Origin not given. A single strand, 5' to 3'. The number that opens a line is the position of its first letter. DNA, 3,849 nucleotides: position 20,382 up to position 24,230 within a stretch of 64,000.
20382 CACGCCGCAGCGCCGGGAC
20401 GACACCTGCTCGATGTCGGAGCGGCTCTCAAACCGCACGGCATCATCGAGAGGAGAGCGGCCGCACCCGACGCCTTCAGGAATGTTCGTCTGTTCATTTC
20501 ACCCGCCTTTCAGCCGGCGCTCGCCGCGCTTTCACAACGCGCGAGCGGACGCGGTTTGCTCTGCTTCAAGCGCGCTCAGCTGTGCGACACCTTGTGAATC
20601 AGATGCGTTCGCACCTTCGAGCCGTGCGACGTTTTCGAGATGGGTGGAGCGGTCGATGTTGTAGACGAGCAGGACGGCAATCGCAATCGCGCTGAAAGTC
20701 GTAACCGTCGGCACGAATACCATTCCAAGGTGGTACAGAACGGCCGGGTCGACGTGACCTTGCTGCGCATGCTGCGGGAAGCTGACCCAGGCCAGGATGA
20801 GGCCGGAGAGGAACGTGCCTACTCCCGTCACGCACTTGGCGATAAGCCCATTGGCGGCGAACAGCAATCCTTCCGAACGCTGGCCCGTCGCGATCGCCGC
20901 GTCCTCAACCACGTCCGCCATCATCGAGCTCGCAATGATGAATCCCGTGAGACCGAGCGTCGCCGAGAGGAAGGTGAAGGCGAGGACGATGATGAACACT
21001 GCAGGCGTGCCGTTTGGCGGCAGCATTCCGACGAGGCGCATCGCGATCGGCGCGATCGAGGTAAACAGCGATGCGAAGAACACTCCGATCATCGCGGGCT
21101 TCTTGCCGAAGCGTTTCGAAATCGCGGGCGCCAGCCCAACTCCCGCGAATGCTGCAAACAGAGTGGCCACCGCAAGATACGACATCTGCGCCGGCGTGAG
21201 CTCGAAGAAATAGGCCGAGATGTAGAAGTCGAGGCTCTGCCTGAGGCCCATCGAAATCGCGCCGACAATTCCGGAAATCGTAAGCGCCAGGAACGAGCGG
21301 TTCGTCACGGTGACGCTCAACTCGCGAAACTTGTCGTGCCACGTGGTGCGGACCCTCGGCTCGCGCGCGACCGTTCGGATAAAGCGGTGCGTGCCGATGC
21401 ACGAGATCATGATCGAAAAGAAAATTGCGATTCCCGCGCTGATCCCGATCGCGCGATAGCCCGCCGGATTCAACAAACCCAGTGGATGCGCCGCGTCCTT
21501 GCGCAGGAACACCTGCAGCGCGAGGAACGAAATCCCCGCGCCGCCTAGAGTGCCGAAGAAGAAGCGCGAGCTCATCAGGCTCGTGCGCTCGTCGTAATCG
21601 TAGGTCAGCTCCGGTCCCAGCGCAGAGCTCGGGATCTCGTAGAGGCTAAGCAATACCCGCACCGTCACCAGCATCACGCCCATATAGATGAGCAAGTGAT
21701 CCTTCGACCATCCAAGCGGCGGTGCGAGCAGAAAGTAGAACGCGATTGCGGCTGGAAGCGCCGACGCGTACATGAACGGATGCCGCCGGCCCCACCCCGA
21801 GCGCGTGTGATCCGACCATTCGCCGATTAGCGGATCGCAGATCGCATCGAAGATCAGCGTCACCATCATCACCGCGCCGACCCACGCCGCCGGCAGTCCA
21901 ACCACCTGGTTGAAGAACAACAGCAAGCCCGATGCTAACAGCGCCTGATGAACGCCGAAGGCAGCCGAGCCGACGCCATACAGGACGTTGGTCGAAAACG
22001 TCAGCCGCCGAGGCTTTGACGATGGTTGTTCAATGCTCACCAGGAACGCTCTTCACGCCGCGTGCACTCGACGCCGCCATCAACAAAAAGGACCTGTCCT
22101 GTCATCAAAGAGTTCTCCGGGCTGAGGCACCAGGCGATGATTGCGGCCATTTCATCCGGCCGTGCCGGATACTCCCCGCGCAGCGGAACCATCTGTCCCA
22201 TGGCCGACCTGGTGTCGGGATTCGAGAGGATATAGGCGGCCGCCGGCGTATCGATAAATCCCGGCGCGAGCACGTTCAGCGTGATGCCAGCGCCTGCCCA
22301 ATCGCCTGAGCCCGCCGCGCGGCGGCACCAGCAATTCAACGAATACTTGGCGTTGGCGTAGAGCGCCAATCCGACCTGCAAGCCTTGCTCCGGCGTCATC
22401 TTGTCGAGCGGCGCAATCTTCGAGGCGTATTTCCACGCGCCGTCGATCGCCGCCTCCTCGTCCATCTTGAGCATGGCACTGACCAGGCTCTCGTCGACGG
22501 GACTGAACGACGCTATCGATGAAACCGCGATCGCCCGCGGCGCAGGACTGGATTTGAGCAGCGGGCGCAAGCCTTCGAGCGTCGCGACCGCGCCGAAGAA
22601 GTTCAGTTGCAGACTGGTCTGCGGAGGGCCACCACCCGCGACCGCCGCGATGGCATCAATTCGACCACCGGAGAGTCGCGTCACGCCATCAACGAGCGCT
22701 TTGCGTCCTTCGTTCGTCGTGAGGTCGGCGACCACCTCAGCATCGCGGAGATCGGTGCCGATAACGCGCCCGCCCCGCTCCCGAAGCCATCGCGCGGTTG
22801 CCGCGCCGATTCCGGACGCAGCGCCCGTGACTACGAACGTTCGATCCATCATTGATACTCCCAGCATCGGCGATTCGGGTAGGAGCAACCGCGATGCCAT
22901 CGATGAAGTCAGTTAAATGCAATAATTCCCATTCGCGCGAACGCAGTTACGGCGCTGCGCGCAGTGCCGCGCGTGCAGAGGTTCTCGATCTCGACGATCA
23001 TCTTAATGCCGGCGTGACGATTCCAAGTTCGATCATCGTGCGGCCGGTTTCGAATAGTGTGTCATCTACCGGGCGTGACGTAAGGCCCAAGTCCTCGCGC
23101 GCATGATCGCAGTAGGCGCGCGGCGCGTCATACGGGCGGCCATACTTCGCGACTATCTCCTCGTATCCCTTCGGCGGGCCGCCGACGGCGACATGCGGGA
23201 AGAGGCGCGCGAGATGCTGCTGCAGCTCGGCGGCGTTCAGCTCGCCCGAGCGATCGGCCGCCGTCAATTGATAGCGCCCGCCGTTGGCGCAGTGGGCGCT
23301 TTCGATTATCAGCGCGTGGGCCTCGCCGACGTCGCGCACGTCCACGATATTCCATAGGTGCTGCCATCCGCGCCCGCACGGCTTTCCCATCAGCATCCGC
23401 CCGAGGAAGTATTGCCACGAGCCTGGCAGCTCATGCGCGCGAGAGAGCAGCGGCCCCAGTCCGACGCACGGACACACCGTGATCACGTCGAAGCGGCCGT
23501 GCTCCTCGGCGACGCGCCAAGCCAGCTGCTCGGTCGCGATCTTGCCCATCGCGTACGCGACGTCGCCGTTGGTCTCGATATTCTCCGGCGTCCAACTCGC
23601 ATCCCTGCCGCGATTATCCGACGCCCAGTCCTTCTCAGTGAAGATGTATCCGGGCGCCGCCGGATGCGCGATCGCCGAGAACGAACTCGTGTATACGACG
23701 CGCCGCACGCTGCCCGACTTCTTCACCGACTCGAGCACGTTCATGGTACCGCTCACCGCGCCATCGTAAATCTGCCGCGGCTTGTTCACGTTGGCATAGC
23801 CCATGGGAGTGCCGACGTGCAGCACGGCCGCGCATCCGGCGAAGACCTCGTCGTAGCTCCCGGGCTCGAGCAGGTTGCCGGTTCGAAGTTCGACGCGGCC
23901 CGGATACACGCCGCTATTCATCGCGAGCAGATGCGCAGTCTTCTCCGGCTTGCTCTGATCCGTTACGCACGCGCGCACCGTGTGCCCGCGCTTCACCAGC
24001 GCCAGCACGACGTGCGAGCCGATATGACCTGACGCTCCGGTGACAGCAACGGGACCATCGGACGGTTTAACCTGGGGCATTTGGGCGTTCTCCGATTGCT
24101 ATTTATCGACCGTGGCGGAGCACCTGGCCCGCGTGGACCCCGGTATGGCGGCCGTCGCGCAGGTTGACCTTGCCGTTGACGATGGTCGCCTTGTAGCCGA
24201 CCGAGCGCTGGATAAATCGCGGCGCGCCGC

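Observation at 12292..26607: TetR-associated 13.5-kb minus-strand accessory cluster: amidohydrolase, two redox enzymes, GPH symporter, duplicated Tat-secreted FAD oxidases flanking an ABC-2 exporter, serine hydrolase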

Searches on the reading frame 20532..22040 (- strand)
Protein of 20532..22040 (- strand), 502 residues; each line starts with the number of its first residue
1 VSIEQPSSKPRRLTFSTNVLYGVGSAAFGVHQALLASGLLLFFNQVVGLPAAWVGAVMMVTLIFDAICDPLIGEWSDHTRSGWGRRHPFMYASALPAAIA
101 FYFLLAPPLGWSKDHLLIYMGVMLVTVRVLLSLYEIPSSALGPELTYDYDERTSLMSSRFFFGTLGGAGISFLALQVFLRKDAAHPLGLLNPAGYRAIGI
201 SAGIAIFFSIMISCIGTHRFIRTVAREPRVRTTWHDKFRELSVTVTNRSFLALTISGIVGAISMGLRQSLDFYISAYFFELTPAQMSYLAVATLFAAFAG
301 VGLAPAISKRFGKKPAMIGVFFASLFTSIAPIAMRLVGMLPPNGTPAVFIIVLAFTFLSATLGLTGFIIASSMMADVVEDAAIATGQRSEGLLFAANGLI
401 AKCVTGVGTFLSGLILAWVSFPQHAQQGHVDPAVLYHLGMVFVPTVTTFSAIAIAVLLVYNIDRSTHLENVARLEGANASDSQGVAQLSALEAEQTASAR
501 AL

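Call 4: search_protein_families(library=pfam, proteins=[window:20532-22040:-], max_evalue=0.001)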
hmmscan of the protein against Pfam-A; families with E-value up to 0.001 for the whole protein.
window:20532-22040:- (502 aa): 2 families
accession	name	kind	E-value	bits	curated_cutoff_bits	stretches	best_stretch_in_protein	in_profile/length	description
PF13347.12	MFS_2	-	1.6e-82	277.8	27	1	20-464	1-427/427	MFS/sugar transport protein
PF07690.21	MFS_1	-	2.9e-07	30.2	33.4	1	12-168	197-344/347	Major Facilitator Superfamily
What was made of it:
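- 20532..22040 (-): GPH-family (MFS_2) cation symporter, the presumed importer. Pfam MFS_2, 277.8 bits (call 4).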

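Call 5: search_protein_families(library=ncbifam, proteins=[window:20532-22040:-], max_evalue=0.001)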
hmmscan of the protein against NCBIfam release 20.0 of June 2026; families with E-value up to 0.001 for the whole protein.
window:20532-22040:- (502 aa): 6 families
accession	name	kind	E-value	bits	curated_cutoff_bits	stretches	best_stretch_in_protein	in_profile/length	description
TIGR00792.1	gph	subfamily_domain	2.8e-50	171.2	231.35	1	20-475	3-435/437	glycoside-pentoside-hexuronide (GPH):cation symporter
NF007237.0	PRK09669.1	subfamily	1e-32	113.4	610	1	12-478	5-445/461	putative symporter YagG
NF007749.0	PRK10429.1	equivalog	8.2e-28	97.4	456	1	12-449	2-423/473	melibiose:sodium transporter MelB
NF007353.0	PRK09848.1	equivalog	4.5e-27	94.9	528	1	11-486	3-453/457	glucuronide transporter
NF008526.0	PRK11462.1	equivalog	1.1e-25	90.4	836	1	16-455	9-424/460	glycoside-pentoside-hexuronide family transporter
TIGR01301.1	GPH_sucrose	subfamily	4.5e-07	29.1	511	1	23-103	9-90/476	sucrose/proton symporter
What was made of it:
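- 20532..22040 (-): TIGR00792 gph scores 171 bits, below its cut-off of 231 (call 5).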

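Call 38: search_solved_structures(query=window:20532-22040:-, max_evalue=0.001)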
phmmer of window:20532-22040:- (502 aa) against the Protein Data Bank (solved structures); distinct sequences matched with E-value up to 0.001: 9.
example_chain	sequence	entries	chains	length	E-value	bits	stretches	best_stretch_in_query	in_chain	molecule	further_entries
4m64_A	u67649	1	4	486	1.6e-09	40.5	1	14-428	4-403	Melibiose carrier protein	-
8t60_A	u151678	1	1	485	2.2e-09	40.1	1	14-428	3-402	Melibiose permease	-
7oix_B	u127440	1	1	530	2.7e-09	39.8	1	4-167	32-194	Isoform 2 of Sodium-dependent lysophosphatidylcholine symporter 1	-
7n98_A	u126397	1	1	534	5.1e-09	38.9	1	5-167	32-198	Sodium-dependent lysophosphatidylcholine symporter 1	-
7mjs_X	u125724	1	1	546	5.9e-09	38.7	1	10-167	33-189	Major Facilitator Superfamily Domain containing 2A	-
7l16_A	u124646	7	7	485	3e-08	36.3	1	14-428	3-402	Melibiose carrier protein | Melibiose permease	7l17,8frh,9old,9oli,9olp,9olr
8fq9_A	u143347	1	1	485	3.7e-08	36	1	14-428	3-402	Melibiose permease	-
8bb6_A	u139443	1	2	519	4e-06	29.3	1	21-110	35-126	Sucrose transport protein SUC1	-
8d2s_A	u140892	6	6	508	7.1e-06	28.5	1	11-166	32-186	Sodium-dependent lysophosphatidylcholine symporter 1-B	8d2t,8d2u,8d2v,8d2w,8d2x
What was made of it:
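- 20532..22040 (-): Similarity to MelB and to the lysolipid symporter MFSD2A is weak and about equal (call 38).
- On GPH (glycoside-pentoside-hexuronide:cation symporter) family: MelB and the lysolipid carrier MFSD2A match equally weakly (call 38).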

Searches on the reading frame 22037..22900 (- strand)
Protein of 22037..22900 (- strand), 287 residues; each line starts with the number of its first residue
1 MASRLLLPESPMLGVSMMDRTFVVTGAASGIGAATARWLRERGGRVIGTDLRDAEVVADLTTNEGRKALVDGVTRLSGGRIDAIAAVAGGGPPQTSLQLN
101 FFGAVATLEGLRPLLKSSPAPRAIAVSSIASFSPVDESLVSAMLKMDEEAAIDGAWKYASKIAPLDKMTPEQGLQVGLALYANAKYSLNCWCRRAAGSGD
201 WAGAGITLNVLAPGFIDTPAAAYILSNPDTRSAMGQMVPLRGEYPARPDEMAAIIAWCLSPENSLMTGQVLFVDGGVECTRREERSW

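Call 4: search_protein_families(library=pfam, proteins=[window:22037-22900:-], max_evalue=0.001)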
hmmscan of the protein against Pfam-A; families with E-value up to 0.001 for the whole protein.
window:22037-22900:- (287 aa): 2 families
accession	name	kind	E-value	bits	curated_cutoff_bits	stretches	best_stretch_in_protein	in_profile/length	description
PF13561.12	adh_short_C2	-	4.2e-25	89.1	27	2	177-277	139-235/236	Enoyl-(Acyl carrier protein) reductase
PF00106.31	adh_short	-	4.8e-13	49.5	26.6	1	21-136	2-144/195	short chain dehydrogenase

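Call 5: search_protein_families(library=ncbifam, proteins=[window:22037-22900:-], max_evalue=0.001)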
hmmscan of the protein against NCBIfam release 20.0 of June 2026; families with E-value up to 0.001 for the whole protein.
window:22037-22900:- (287 aa): 172 families (the best 25 are shown)
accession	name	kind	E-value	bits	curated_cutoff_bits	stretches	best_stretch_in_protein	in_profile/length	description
NF009092.0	PRK12428.1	subfamily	9.4e-28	97.6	242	1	17-281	3-254/261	coniferyl-alcohol dehydrogenase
NF053701.1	CsHdxCHCADhChcB2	equivalog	3.6e-21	75.8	350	2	180-277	151-242/245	cis-4-hydroxycyclohexanecarboxylate dehydrogenase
NF009466.0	PRK12826.1-2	subfamily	2.5e-19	69.7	222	1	181-279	154-246/248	3-oxoacyl-ACP reductase FabG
NF052558.1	MBtsdlDhBudC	equivalog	4.1e-19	69.1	270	2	177-279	145-243/250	meso-2,3-butanediol dehydrogenase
NF006693.0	PRK09242.1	equivalog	1.4e-18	67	328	1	179-277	159-253/258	SDR family oxidoreductase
NF040491.1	SDR_subfam_4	equivalog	2.2e-18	66.9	265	2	171-277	152-255/256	mycofactocin-coupled SDR family oxidoreductase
NF005095.0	PRK06523.1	subfamily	3.3e-18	66.1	231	2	17-140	8-151/261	oxidoreductase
NF004197.0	PRK05653.1-1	equivalog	4.1e-18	65.9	332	2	177-277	152-246/249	3-oxoacyl-ACP reductase FabG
TIGR01830.1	3oxo_ACP_reduc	equivalog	8.5e-18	64.9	297.75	1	176-277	143-238/239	3-oxoacyl-[acyl-carrier-protein] reductase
NF004791.0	PRK06138.1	equivalog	1.1e-17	64.2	312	2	184-278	156-250/252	SDR family oxidoreductase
NF005559.1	PRK07231.1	subfamily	2.1e-17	63.5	215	2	177-277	149-247/249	glucose 1-dehydrogenase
NF005681.0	PRK07478.1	subfamily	3e-17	62.8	267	2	177-281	153-253/254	SDR family oxidoreductase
NF005753.0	PRK07577.1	equivalog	8.3e-17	61.5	310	2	180-277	138-232/237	SDR family oxidoreductase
NF009464.0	PRK12824.1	subfamily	3.6e-16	59.6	269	2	175-277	146-242/245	3-oxoacyl-ACP reductase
NF009384.0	PRK12743.1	equivalog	5.1e-16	58.7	264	1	175-278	151-248/258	SDR family oxidoreductase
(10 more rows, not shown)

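Call 24: search_solved_structures(query=window:22037-22900:-, max_evalue=0.00001)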
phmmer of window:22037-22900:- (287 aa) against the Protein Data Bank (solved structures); distinct sequences matched with E-value up to 0.00001: 198 (the best 60 are shown).
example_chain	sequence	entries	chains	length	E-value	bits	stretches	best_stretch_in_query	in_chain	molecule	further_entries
1fjh_A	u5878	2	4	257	2.1e-36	129.1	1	22-282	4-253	3ALPHA-HYDROXYSTEROID DEHYDROGENASE/CARBONYL REDUCTASE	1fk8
2dkn_A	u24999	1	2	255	1.8e-33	119.5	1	22-282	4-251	3-alpha-hydroxysteroid dehydrogenase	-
5end_A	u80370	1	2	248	7.3e-15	58.5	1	161-277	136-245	3-oxoacyl-[acyl-carrier-protein] reductase FabG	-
4wjz_A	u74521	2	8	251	8e-15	58.3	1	172-277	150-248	3-oxoacyl-[acyl-carrier-protein] reductase FabG | 3-oxoacyl-[acyl-carrier protein] reductase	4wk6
3rro_A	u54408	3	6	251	8.3e-15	58.3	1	161-277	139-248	3-ketoacyl-(acyl-carrier-protein) reductase | 3-oxoacyl-[acyl-carrier protein] reductase | 3-oxoacyl-[acyl-carrier-protein] reductase FabG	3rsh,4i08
3op4_A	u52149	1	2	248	9e-15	58.1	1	161-277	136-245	3-oxoacyl-[acyl-carrier protein] reductase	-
3u09_A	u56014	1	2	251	9.2e-15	58.1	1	161-277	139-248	3-oxoacyl-[acyl-carrier-protein] reductase FabG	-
3tzc_A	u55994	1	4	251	2.3e-14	56.8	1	176-277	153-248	3-oxoacyl-[acyl-carrier protein] reductase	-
3tzk_A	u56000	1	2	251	4.3e-14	55.9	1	19-277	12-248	3-oxoacyl-[acyl-carrier protein] reductase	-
3tzh_A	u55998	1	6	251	1.3e-13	54.4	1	161-277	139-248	3-oxoacyl-[acyl-carrier protein] reductase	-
6t77_A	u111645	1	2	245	3e-13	53.1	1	172-277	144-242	3-oxoacyl-ACP reductase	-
4rzi_B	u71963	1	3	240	1.1e-12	51.3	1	152-276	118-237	3-ketoacyl-acyl carrier protein reductase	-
6t7m_A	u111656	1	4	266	1.2e-12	51.1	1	161-277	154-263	3-oxoacyl-[acyl-carrier-protein] reductase FabG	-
6t5x_A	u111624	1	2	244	2.3e-12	50.2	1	161-277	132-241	3-oxoacyl-[acyl-carrier-protein] reductase FabG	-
2nm0_A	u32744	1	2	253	3e-12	49.9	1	176-277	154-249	Probable 3-oxacyl-(Acyl-carrier-protein) reductase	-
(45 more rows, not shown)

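Call 65: search_solved_structures(query=window:22037-22900:-, max_evalue=1e-25, show_alignments=1)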
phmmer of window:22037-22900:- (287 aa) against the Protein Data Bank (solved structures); distinct sequences matched with E-value up to 1e-25: 2.
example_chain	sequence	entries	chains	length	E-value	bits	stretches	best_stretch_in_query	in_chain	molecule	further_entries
1fjh_A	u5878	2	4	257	2.1e-36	129.1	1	22-282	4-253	3ALPHA-HYDROXYSTEROID DEHYDROGENASE/CARBONYL REDUCTASE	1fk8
2dkn_A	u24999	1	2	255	1.8e-33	119.5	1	22-282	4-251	3-alpha-hydroxysteroid dehydrogenase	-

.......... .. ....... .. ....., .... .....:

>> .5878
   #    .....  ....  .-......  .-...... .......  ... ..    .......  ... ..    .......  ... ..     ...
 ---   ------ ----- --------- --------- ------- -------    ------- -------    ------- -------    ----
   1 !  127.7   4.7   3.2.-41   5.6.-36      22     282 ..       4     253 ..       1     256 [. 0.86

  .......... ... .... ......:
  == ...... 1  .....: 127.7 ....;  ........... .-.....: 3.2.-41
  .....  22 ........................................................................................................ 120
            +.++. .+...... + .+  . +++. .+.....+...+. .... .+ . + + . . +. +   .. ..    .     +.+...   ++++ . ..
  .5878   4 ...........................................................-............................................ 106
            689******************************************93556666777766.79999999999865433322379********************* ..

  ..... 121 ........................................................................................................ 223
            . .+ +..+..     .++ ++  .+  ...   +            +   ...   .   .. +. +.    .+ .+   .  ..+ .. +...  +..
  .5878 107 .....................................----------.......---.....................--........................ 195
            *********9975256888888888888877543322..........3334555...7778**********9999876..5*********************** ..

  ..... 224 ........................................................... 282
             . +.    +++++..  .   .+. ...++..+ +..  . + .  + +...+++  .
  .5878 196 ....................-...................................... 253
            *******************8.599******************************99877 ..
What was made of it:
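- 22037..22900 (-): Classical SDR of the 3-alpha-hydroxysteroid dehydrogenase/carbonyl reductase subfamily. The true start is probably near 22852 (MMDRTF...). It aligns full-length with C. testosteroni 3-alpha-HSD/CR 1fjh at 129 bits, with Ser and YxxxK kept; the next-best SDRs score at most 58 bits (calls 24, 65).
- Closest known: Comamonas testosteroni 3-alpha-hydroxysteroid dehydrogenase/carbonyl reductase. Same: It scores far above any other SDR (calls 24, 65).
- The SDR aligns full-length with 3-alpha-HSD/CR (calls 24, 65).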

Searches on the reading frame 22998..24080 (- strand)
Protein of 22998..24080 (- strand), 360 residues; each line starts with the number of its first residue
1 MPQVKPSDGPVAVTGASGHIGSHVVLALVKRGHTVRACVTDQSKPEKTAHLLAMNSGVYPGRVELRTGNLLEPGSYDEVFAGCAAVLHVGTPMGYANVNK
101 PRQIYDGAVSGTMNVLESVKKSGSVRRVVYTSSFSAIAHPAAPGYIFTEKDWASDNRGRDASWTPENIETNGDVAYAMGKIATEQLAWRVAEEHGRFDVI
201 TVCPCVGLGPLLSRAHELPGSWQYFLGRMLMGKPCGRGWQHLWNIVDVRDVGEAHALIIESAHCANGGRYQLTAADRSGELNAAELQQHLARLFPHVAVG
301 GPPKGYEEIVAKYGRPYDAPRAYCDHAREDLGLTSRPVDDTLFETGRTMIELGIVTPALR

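Call 4: search_protein_families(library=pfam, proteins=[window:22998-24080:-], max_evalue=0.001)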
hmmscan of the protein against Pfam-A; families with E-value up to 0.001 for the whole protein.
window:22998-24080:- (360 aa): 7 families
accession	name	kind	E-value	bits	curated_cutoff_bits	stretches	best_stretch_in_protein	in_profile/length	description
PF01370.27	Epimerase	-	5.3e-23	82.1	20.9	1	11-262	1-228/240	NAD dependent epimerase/dehydratase family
PF01073.25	3Beta_HSD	-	4.3e-13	49.4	22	1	12-138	1-121/280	3-beta hydroxysteroid dehydrogenase/isomerase family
PF16363.11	GDP_Man_Dehyd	-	5.5e-11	42.9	27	1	13-133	2-129/332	GDP-mannose 4,6 dehydratase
PF13460.12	NAD_binding_10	-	7.6e-11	42.7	27.2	1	15-137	1-102/184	NAD(P)H-binding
PF05368.20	NmrA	-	3.3e-10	40.5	27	1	10-135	4-109/298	NmrA-like family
PF07993.18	NAD_binding_4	-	2.9e-06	27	20.1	1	13-196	1-197/258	Male sterility protein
PF00106.31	adh_short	-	0.00017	21.6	26.6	0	11-55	3-47/195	short chain dehydrogenase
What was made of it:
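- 22998..24080 (-): Extended SDR of the DFR / cinnamoyl-CoA reductase / aldehyde-reductase type. It is a ketoreductase, not a sugar epimerase. Pfam Epimerase/3Beta_HSD (call 4).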

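Call 5: search_protein_families(library=ncbifam, proteins=[window:22998-24080:-], max_evalue=0.001)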
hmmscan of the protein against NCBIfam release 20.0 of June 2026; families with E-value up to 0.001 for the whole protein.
window:22998-24080:- (360 aa): 16 families
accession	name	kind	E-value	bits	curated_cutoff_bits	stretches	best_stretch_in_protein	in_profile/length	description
TIGR03466.1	HpnA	hypoth_equivalog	7.9e-23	80.8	367.65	1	11-275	3-231/327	hopanoid-associated sugar epimerase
TIGR04180.1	EDH_00030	hypoth_equivalog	6.8e-15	54.9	475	1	11-133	1-121/297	NAD-dependent 4,6-dehydratase LegB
NF052578.1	StrlDmthSdmBMthl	equivalog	1.2e-12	48.2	600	1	13-274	5-229/328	sterol demethylase protein SdmB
TIGR01179.1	galE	equivalog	8.7e-12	44.5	262.3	1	11-135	2-123/332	UDP-glucose 4-epimerase GalE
NF042422.1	oxyalk_red_OleD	equivalog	8e-09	35.3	580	1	11-139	3-116/329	2-alkyl-3-oxoalkanoate reductase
NF007956.0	PRK10675.1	subfamily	4.2e-08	32.7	394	1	11-135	3-126/338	UDP-glucose 4-epimerase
NF050030.1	thlkprotThyD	equivalog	9e-07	28.3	400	1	11-133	3-122/305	thylakoid membrane protein ThyD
NF042423.1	oxyalk_red_Shew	equivalog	3.5e-06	26.3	580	1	11-135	11-120/331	2-alkyl-3-oxoalkanoate reductase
TIGR02823.1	oxido_YhdH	subfamily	3.2e-05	23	297.25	1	4-49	142-187/324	acrylyl-CoA reductase family protein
NF043036.1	ErythonDh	equivalog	6.4e-05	22.3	325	1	11-135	3-127/321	D-erythronate dehydrogenase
NF051456.1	acrylyl_AcuI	equivalog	0.00013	20.9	440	1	4-48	143-187/325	acrylyl-CoA reductase (NADPH)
TIGR01777.1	yfcH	hypoth_equivalog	0.00035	20.2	207.35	0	11-55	1-45/292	TIGR01777 family oxidoreductase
NF041293.1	G6PDh_Azf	equivalog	0.00045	19.7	400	1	8-139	2-121/252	NAD-dependent glucose-6-phosphate dehydrogenase Azf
TIGR02622.1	CDP_4_6_dhtase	equivalog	0.00048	19.4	278.45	1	11-132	7-128/352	CDP-glucose 4,6-dehydratase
NF006074.0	PRK08220.1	equivalog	0.00066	19.3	312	0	8-122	8-120/251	2,3-dihydro-2,3-dihydroxybenzoate dehydrogenase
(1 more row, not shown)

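Call 25: search_solved_structures(query=window:22998-24080:-, max_evalue=0.00001)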
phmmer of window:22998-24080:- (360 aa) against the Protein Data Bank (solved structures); distinct sequences matched with E-value up to 0.00001: 53.
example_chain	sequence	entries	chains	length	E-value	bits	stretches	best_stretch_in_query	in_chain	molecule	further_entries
4qtz_A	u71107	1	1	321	2.8e-34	122.1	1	11-273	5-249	Dihydroflavonol-4-reductase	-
4quk_A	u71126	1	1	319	2.3e-33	119.2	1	11-273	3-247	Dihydroflavonol-4-reductase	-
5tqm_A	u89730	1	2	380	1.9e-30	109.6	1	5-353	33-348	Cinnamoyl-CoA Reductase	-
9m3k_A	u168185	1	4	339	4.4e-29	105.1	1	10-214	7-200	ketoreductase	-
9phg_A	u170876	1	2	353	2.6e-28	102.5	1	4-213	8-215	ketoreductase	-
8fem_A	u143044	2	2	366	7.1e-28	101.1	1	7-271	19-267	Dihydroflavonol 4-Reductase | Panicum virgatum Dihydroflavonol 4-Reductase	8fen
4r1s_A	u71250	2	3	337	6.6e-27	97.9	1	10-353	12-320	cinnamoyl CoA reductase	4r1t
2c29_D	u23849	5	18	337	1.3e-26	96.9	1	10-260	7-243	DIHYDROFLAVONOL 4-REDUCTASE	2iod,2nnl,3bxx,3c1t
4r1u_A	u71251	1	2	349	1.3e-26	96.9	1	4-354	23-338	Cinnamoyl CoA reductase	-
1ujm_A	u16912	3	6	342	3.1e-23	85.8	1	4-213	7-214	Aldehyde reductase II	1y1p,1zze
8jqj_A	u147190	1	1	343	3.2e-23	85.8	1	4-213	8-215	Aldehyde reductase 2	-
8jqk_A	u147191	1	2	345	3.2e-23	85.8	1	4-213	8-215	Aldehyde reductase 2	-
2rh8_A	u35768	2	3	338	9.7e-23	84.2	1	11-298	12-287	Anthocyanidin reductase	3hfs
8fio_A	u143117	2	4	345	2.3e-21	79.7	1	12-296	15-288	Epimerase domain-containing protein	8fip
6nbr_A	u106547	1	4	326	7.4e-21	78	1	10-270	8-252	Kavalactone reductase 1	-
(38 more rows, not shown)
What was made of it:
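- Checked: The 'epimerase' is closest to DFR/cinnamoyl-CoA-reductase/aldehyde-reductase-type ketoreductases (call 25).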
